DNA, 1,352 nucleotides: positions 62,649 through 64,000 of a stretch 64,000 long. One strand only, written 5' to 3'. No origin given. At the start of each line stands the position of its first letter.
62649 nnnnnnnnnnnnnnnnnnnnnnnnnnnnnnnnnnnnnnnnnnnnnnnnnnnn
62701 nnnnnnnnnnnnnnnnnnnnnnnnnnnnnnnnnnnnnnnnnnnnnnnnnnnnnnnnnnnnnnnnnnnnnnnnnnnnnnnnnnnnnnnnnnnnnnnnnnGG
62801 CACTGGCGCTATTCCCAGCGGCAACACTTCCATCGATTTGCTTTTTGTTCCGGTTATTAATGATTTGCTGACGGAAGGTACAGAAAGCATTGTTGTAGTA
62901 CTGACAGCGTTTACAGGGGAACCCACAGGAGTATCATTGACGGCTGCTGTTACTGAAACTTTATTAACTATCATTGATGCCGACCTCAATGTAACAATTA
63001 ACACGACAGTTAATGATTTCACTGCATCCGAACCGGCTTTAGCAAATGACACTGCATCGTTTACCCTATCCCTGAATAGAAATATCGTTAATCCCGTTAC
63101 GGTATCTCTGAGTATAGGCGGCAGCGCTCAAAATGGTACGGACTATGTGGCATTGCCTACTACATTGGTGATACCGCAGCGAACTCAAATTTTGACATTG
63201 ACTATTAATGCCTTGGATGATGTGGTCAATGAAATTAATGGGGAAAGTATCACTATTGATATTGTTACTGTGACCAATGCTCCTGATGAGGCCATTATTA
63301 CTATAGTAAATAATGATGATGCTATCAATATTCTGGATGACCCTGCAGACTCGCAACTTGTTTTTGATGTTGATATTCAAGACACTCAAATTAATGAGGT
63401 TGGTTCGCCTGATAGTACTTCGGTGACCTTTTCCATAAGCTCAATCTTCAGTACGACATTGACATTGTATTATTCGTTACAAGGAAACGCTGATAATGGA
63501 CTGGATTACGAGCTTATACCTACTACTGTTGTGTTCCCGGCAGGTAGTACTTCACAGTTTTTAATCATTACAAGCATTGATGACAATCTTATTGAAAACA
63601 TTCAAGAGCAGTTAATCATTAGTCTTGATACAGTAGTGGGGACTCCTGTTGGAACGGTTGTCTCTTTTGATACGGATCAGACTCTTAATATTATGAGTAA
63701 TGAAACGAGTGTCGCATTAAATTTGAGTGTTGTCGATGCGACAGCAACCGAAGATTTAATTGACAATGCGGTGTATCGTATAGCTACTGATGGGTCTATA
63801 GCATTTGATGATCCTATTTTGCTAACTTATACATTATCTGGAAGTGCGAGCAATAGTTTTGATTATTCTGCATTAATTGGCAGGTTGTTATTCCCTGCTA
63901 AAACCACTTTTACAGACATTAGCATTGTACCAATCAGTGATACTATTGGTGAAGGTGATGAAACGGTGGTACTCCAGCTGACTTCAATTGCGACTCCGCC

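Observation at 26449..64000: Open-ended giant gene (>37.5 kb, >12,500 codons) encoding a secreted protein with ~90 Calx-beta domains, invisible in the ORF track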

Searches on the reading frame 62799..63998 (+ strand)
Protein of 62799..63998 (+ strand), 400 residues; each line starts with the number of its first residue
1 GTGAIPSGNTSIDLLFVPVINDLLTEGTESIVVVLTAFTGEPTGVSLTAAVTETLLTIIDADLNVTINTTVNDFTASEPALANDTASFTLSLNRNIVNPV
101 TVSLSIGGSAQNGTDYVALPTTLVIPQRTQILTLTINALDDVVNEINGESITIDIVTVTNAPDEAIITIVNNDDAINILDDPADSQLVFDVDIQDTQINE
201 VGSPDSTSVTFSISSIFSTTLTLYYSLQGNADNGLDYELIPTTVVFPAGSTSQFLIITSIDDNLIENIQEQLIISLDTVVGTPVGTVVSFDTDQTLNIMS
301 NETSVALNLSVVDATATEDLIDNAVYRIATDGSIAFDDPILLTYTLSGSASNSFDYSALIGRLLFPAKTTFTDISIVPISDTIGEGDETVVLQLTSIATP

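Call 17: find_related_loci(query=window:62799-63998:+, collection=genome_contigs, flank=10000)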
Query window:62799-63998:+ (400 aa) in genome_contigs; peptide patterns used: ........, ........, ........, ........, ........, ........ (x = any residue, [..] = any of these).
220 stretches matched a pattern; 3 encode a relative of the query (tblastn E <= 1e-3); 3 distinct loci.
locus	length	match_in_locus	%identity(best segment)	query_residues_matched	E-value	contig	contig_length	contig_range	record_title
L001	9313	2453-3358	27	82-398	3e-13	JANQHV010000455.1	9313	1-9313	MAG: SAR324 cluster bacterium isolate PL24a_bin.25 k99_7524789, whole genome shotgun sequence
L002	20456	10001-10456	42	108-396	2e-6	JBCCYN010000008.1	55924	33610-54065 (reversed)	MAG: Pseudomonadota bacterium isolate P01_F01_bin.152 k141_3228217_length_55924_cov_15.5980, whole genome shotgun sequen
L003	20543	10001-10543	30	208-395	1e-5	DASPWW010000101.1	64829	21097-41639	MAG TPA_asm: Solirubrobacterales bacterium isolate SMAG_U11551 k141_453064, whole genome shotgun sequence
